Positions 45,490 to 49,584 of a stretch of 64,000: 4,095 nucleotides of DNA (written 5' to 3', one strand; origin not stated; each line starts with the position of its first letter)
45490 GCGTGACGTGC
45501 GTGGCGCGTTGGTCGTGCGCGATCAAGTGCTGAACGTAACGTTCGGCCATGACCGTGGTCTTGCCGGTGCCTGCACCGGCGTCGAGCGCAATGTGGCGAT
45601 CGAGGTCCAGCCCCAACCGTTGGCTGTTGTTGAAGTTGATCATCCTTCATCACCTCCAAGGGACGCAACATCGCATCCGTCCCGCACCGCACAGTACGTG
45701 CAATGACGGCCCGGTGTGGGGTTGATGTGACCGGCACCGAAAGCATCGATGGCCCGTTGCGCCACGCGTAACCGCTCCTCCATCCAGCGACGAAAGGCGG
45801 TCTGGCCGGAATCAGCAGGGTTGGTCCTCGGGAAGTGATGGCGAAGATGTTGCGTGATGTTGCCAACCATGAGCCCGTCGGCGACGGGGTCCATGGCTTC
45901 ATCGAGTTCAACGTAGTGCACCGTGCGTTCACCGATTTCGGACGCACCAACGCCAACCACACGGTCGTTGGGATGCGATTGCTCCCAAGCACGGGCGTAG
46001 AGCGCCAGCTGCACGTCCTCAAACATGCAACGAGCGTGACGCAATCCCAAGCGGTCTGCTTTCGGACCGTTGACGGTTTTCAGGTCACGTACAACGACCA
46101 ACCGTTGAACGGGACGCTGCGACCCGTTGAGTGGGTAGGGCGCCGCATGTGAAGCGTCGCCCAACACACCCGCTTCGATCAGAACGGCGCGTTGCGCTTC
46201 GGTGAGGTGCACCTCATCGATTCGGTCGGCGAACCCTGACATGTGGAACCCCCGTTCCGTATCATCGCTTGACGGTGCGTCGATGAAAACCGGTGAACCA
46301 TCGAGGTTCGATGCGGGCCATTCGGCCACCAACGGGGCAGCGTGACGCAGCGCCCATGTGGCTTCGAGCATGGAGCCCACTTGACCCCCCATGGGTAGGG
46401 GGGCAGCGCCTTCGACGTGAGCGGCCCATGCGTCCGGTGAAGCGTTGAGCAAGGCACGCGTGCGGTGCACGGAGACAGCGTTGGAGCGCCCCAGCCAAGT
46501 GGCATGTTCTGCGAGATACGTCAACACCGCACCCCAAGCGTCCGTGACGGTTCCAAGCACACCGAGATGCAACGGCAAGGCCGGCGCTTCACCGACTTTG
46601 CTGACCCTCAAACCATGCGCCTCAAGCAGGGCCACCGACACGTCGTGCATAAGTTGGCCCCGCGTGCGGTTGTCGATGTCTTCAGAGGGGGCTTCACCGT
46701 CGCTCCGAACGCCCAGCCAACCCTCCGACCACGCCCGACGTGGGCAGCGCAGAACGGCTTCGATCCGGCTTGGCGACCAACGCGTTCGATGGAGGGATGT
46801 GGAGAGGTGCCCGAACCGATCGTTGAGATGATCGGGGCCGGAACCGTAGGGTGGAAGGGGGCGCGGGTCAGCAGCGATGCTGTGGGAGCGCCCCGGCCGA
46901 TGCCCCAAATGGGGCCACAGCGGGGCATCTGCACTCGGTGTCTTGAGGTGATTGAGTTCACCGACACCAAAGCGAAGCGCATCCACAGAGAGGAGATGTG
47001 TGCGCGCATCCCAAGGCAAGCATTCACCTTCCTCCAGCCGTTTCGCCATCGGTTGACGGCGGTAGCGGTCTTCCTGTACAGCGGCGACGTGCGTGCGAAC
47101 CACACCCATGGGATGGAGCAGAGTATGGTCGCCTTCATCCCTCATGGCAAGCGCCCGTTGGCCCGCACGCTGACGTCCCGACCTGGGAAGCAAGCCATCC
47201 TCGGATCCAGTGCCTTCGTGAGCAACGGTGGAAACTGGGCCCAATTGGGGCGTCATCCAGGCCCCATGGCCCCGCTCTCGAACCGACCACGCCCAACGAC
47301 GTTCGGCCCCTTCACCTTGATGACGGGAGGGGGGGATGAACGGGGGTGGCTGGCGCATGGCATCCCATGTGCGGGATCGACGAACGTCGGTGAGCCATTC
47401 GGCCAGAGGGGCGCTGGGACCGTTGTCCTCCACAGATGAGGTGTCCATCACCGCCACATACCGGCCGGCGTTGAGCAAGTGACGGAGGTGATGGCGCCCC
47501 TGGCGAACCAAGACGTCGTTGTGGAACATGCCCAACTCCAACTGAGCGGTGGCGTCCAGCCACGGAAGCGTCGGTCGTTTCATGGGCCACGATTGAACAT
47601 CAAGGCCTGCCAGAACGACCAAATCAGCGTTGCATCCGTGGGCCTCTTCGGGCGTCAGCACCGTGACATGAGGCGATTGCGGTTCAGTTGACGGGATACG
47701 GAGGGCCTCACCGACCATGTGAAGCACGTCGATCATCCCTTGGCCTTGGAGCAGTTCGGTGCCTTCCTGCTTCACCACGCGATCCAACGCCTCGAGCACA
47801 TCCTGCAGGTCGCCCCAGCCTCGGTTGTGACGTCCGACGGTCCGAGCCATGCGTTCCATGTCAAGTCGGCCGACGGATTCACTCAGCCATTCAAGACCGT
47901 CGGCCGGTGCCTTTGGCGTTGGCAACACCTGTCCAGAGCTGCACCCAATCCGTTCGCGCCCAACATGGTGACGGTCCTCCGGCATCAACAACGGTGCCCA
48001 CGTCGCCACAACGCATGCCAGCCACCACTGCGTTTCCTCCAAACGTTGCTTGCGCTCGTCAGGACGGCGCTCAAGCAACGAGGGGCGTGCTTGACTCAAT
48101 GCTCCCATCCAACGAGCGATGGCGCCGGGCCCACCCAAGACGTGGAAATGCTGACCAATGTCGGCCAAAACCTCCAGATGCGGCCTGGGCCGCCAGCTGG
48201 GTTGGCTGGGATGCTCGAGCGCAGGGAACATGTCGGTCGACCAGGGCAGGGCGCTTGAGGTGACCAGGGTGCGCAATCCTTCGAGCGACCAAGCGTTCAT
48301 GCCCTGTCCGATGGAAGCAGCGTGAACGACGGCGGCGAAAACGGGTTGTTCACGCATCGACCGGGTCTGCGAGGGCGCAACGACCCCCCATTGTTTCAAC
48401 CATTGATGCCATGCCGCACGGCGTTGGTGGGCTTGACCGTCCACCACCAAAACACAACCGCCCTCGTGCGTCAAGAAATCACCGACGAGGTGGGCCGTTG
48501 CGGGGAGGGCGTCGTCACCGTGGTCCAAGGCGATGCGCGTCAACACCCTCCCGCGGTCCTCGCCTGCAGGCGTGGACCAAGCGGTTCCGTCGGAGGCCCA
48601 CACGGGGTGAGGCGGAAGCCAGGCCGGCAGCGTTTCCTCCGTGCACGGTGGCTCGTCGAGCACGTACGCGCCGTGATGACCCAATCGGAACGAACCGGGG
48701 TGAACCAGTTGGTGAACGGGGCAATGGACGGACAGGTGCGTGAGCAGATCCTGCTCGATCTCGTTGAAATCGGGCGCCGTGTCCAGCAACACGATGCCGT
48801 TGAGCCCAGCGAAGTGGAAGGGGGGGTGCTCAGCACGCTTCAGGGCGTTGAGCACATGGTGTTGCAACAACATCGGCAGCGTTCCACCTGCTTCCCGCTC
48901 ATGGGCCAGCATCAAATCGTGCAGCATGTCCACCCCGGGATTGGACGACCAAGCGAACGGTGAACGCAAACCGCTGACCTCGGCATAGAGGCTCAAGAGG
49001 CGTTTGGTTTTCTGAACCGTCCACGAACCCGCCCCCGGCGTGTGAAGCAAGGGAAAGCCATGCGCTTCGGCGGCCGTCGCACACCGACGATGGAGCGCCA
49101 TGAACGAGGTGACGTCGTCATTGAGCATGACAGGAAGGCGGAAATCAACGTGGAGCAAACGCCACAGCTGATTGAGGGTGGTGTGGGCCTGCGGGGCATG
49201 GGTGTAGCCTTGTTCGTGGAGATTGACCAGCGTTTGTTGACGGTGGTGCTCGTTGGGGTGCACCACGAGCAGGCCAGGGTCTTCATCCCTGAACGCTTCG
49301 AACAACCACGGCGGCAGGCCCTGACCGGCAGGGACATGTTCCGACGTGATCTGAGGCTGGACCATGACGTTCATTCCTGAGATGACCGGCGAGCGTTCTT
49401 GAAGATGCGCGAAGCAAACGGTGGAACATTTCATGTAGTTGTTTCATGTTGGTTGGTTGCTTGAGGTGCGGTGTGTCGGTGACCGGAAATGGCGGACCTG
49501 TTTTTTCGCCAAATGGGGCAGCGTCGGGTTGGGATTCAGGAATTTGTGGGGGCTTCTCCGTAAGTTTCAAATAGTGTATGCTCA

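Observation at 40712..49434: Bacterial-style AddB/AddA helicase-nuclease operon in an archaeal genome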

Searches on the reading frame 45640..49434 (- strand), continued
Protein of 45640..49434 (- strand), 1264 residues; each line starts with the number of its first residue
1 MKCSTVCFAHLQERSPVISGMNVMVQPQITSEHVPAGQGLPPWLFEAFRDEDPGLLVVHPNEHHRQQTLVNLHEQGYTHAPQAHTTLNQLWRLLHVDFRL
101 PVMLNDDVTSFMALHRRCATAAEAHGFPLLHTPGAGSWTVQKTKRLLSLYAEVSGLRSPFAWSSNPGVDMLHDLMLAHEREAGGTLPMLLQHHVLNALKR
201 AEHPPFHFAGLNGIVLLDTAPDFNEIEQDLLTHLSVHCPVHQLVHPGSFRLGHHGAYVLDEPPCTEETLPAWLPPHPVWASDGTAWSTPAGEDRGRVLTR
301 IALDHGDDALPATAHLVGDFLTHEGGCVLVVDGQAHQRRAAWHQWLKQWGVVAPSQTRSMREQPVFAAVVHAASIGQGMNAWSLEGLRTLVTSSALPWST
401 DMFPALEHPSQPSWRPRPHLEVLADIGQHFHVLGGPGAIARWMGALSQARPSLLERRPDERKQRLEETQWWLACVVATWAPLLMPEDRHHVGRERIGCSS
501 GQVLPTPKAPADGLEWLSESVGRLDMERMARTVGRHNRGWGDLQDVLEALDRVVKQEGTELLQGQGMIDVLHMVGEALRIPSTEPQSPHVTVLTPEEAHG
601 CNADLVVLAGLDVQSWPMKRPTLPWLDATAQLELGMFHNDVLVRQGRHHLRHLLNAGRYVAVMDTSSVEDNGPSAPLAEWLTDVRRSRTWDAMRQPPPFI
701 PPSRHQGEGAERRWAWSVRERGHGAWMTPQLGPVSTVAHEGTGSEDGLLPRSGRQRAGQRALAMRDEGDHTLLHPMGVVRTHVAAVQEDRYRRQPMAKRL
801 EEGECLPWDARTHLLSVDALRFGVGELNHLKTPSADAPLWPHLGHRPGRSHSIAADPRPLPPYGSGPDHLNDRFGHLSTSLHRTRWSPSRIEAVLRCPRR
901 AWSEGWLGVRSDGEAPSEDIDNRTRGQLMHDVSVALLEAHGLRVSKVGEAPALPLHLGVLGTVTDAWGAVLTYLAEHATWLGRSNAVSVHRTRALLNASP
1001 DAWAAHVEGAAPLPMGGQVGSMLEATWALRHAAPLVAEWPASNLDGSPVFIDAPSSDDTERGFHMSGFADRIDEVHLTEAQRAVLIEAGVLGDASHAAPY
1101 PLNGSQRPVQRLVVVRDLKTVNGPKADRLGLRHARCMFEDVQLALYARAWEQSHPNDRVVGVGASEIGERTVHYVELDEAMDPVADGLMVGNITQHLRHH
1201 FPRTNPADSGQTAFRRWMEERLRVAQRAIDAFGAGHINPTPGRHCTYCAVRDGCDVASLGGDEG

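Call 72: find_encoding_contigs(protein=P0490, flank=10000, max_places=1)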
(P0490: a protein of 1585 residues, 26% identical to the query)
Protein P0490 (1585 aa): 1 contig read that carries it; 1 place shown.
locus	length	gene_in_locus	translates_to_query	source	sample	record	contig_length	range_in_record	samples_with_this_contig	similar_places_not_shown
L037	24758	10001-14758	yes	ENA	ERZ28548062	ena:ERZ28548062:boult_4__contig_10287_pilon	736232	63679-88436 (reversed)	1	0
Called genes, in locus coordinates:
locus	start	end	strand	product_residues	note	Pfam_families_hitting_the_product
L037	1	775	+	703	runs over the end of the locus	PF02934:GatB_N, PF02637:GatB_Yqey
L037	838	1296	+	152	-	PF14478:DUF4430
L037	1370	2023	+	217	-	-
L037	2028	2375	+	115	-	PF01981:PTH2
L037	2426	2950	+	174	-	PF05995:CDO_I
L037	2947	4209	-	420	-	PF00155:Aminotran_1_2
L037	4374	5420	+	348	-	PF01212:Beta_elim_lyase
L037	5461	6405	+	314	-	-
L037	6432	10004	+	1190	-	PF12705:PDDEXK_1 (faint)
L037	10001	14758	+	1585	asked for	PF13245:AAA_19 (faint), PF00580:UvrD-helicase, PF13361:UvrD_C, PF13538:UvrD_C_2 (faint), PF12705:PDDEXK_1 (weak)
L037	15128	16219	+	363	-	PF01546:Peptidase_M20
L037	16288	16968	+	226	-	PF12949:HeH (faint), PF02037:SAP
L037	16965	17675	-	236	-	PF00132:Hexapep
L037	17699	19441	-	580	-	PF11700:ATG22, PF07690:MFS_1, PF11700:ATG22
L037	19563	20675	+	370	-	-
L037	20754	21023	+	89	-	-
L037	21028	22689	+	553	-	-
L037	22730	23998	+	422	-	PF01926:MMR_HSR1, PF02421:FeoB_N (weak), PF08438:YGR210-like_G4, PF02824:TGS (weak)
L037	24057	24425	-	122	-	PF00428:Ribosomal_60s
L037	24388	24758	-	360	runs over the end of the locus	PF00466:Ribosomal_L10, PF17777:RL10P_insert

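Call 75: find_encoding_contigs(protein=P0497, flank=6000, max_places=1)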
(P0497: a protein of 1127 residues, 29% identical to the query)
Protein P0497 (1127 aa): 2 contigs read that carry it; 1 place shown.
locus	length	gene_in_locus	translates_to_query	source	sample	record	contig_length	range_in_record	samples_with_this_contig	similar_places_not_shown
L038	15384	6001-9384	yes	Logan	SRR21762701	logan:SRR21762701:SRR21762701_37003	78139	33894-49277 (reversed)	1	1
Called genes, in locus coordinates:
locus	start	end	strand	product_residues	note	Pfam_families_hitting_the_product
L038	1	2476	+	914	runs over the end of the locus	PF04851:ResIII, PF00176:SNF2-rel_dom, PF00271:Helicase_C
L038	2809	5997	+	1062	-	PF21445:ADDB_N, PF12705:PDDEXK_1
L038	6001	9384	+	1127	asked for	PF00580:UvrD-helicase, PF13245:AAA_19, PF13604:AAA_30 (faint), PF13245:AAA_19, PF13361:UvrD_C, PF13538:UvrD_C_2 (faint)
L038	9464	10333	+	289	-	-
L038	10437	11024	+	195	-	PF13412:HTH_24 (weak)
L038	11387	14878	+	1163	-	-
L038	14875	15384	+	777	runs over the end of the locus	-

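Call 76: find_encoding_contigs(protein=P0492, flank=6000, max_places=1)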
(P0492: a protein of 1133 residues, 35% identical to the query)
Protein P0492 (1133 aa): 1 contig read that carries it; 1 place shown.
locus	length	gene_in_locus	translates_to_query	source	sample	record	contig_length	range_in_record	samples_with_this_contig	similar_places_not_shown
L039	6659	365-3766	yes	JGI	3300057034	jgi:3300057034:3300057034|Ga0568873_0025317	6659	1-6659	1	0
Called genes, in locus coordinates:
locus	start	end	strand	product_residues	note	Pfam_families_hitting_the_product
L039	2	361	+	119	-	?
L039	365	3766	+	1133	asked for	PF00580:UvrD-helicase, PF13245:AAA_19, PF13604:AAA_30 (faint), PF13361:UvrD_C, PF13538:UvrD_C_2 (faint), PF12705:PDDEXK_1 (weak)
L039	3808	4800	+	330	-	PF01336:tRNA_anti-codon, PF18019:Cas3_HD (weak), PF01966:HD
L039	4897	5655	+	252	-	PF01784:DUF34_NIF3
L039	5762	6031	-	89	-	PF07927:HicA_toxin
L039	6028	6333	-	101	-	-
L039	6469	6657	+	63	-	?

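Call 80: find_encoding_contigs(protein=P0496, flank=6000, max_places=1)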
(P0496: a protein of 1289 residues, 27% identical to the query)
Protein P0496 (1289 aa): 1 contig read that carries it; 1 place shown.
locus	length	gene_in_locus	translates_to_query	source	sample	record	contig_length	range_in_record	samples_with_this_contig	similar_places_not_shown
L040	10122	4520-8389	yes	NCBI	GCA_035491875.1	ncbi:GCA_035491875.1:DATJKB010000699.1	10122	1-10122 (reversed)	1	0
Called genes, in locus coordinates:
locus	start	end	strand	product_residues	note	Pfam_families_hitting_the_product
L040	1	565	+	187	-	PF02646:RmuC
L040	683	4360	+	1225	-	PF21445:ADDB_N, PF13361:UvrD_C (faint), PF12705:PDDEXK_1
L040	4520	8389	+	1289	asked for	PF00580:UvrD-helicase, PF01443:Viral_helicase1 (faint), PF13245:AAA_19, PF13604:AAA_30 (faint), PF13361:UvrD_C, PF13538:UvrD_C_2 (faint), PF12705:PDDEXK_1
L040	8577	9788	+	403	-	PF01738:DLH, PF07366:SnoaL, PF12680:SnoaL_2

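Call 81: find_encoding_contigs(protein=P0510, flank=6000, max_places=1)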
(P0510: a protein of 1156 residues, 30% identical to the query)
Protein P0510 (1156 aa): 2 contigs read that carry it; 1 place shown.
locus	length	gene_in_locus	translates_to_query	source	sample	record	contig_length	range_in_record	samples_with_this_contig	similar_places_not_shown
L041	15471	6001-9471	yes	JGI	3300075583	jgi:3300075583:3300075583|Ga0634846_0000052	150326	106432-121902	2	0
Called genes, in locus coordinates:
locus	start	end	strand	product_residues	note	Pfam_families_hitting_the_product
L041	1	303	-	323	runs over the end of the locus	PF01321:Creatinase_N, PF00557:Peptidase_M24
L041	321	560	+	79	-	-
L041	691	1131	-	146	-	PF00933:Glyco_hydro_3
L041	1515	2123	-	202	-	PF02525:Flavodoxin_2, PF03358:FMN_red, PF12724:Flavodoxin_5 (faint), PF00258:Flavodoxin_1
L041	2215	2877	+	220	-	PF04402:SIMPL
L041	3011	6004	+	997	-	PF12705:PDDEXK_1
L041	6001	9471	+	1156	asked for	PF00580:UvrD-helicase, PF13245:AAA_19, PF13361:UvrD_C, PF13538:UvrD_C_2 (weak), PF12705:PDDEXK_1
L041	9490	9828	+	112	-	-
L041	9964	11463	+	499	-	PF13687:DUF4153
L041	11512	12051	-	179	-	PF07883:Cupin_2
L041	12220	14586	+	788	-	PF07719:TPR_2 (faint), PF13428:TPR_14 (faint), PF13432:TPR_16 (faint), PF14559:TPR_19 (weak), PF00515:TPR_1 (weak), PF13414:TPR_11 (weak), PF03098:An_peroxidase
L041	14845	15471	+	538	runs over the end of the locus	PF00496:SBP_bac_5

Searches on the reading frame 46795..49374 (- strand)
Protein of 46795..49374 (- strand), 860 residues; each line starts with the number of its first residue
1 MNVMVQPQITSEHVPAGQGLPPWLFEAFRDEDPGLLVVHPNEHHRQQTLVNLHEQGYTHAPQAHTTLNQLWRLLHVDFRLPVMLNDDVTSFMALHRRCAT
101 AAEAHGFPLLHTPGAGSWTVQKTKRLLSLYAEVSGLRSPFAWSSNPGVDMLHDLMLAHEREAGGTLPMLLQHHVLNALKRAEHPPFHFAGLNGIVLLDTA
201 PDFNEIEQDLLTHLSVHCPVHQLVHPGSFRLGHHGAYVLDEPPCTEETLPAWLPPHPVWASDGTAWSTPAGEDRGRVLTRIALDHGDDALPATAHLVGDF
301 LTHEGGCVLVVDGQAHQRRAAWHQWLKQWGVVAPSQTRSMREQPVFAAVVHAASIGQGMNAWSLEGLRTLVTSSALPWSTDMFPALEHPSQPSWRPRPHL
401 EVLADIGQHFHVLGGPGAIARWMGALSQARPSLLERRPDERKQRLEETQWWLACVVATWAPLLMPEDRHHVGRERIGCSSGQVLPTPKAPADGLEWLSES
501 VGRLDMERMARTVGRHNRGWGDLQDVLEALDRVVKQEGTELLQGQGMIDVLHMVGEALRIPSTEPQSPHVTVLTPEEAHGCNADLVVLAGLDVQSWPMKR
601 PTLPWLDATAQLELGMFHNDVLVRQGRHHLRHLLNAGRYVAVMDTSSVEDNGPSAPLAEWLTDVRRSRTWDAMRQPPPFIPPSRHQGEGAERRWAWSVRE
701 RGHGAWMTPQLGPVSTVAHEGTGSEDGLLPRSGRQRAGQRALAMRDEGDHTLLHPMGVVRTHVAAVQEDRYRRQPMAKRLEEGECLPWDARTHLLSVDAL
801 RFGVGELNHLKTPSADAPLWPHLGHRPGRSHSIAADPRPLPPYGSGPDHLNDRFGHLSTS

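Call 40: predict_structure(alignment_id=A3)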
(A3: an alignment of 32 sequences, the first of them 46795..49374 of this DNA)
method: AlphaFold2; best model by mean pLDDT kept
length: 860 residues; sequences in the alignment: 32
mean_pLDDT: 82.6   pTM: 0.72
mean pLDDT of the five models: 82.6, 80.6, 80.3, 78.8, 76.1
residues with pLDDT >= 90: 417; 70-90: 268; 50-70: 128; < 50: 47
segments of 3 or more residues with pLDDT < 50: 1-3, 231-235, 713-725, 727-729, 795-811
pLDDT, mean of each block of 10 residues (from residue 1): 68 91 89 91 92 80 92 94 89 93 93 89 93 91 91 96 93 95 90 93 88 94 79 62 90 92 88 94 90 92 91 90 82 69 89 92 93 88 92 93 91 88 92 86 95 94 88 89 94 92 87 65 89 85 89 87 69 94 96 90 84 82 90 96 90 93 89 90 80 83 83 47 47 63 60 60 60 53 71 47 39 56 68 59 56 53
secondary structure, 60 per line:
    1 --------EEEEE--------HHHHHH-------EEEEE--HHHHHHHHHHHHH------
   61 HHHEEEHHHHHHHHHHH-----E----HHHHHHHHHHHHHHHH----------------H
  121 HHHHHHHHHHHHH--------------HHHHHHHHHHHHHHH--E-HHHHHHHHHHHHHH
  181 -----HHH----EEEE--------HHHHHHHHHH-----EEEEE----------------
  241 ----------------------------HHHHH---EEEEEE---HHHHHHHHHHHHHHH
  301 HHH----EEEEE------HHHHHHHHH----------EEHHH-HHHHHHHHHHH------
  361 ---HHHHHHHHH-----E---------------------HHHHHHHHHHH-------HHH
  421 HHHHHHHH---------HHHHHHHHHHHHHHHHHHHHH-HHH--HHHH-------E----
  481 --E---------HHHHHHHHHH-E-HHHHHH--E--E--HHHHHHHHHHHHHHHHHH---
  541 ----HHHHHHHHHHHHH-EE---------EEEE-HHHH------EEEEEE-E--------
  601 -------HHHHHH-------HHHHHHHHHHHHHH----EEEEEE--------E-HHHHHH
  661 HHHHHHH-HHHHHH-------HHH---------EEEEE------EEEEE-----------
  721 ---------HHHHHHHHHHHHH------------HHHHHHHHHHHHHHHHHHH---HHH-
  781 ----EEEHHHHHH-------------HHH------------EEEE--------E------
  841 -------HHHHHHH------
elements in order (helices of 4 or more, strands of 3 or more residues): E9-13 H22-27 E35-39 H42-54 E64-66 H67-77 H88-103 H120-133 H148-162 H167-180 E193-196 H205-214 E220-224 H269-273 E277-282 H286-303 E308-312 H319-327 H344-354 H364-372 H400-410 H418-428 H438-458 H465-468 H493-502 H506-511 H520-537 H545-557 E570-573 H575-578 E585-590 H608-613 H621-634 E639-644 H655-667 H669-674 E694-698 E705-709 H730-742 H755-773 E785-787 H788-793 E822-825 H848-854

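Call 44: fold_search(model_id=the predicted structure, library=pdb)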
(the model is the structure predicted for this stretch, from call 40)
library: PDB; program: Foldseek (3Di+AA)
matches with E <= 10: 265; with E <= 0.001: 51
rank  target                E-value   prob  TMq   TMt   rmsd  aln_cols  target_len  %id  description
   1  4ceh_B                1.3e-14  1.00  0.51  0.39   7.1       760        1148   12  Crystal structure of AddAB with a forked DNA substrate (released 2014-03-12)
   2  4cei_B                1.8e-14  1.00  0.51  0.40   9.1       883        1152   13  Crystal structure of ADPNP-bound AddAB with a forked DNA substrate (released 2014-03-12)
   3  3u44_B                5.6e-14  1.00  0.48  0.38   7.5       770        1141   11  Crystal structure of AddAB-DNA complex (released 2012-03-21)
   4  3u4q_B                1.6e-13  1.00  0.51  0.40   9.3       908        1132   11  Structure of AddAB-DNA complex at 2.8 angstroms (released 2012-03-21)
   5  4cej_B                1.0e-12  1.00  0.51  0.40   9.0       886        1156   12  Crystal structure of AddAB-DNA-ADPNP complex at 3 Angstrom resolution (released 2014-03-12)
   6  2is6_B                9.4e-12  1.00  0.33  0.42  14.8       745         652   12  Crystal structure of UvrD-DNA-ADPMgF3 ternary complex (released 2007-01-09)
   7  9np6_B                1.1e-11  1.00  0.42  0.46   9.7       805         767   13  Cryo-EM structure of AdnA(D934A)-AdnB(D1014A) in complex with AMPPNP and blunt end DNA (released 2025-03-19)
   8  2is6_A                3.9e-11  1.00  0.36  0.45  14.1       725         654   12  Crystal structure of UvrD-DNA-ADPMgF3 ternary complex (released 2007-01-09)
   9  1w36_F                4.5e-11  1.00  0.44  0.37  10.1       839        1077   13  RecBCD:DNA complex (released 2004-11-04)
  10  6ppr_B                5.2e-11  1.00  0.42  0.46  10.0       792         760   14  Cryo-EM structure of AdnA(D934A)-AdnB(D1014A) in complex with AMPPNP and DNA (released 2019-11-20)
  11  7sjr_A                5.8e-11  1.00  0.36  0.34  11.0       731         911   13  Cryo-EM structure of AdnA-AdnB(W325A) in complex with DNA and AMPPNP (released 2021-12-22)
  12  6ppj_A                6.4e-11  1.00  0.39  0.38  12.8       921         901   14  Cryo-EM structure of AdnA(D934A)-AdnB(D1014A) in complex with AMPPNP (released 2019-11-20)
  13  6ppu_B                7.5e-11  1.00  0.39  0.43  10.4       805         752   12  Cryo-EM structure of AdnAB-AMPPNP-DNA complex (released 2019-11-20)
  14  2is2_A                1.1e-10  1.00  0.31  0.39  14.5       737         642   12  Crystal structure of UvrD-DNA binary complex (released 2007-01-09)
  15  2is4_B                1.7e-10  1.00  0.34  0.43  14.4       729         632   12  Crystal structure of UvrD-DNA-ADPNP ternary complex (released 2007-01-09)
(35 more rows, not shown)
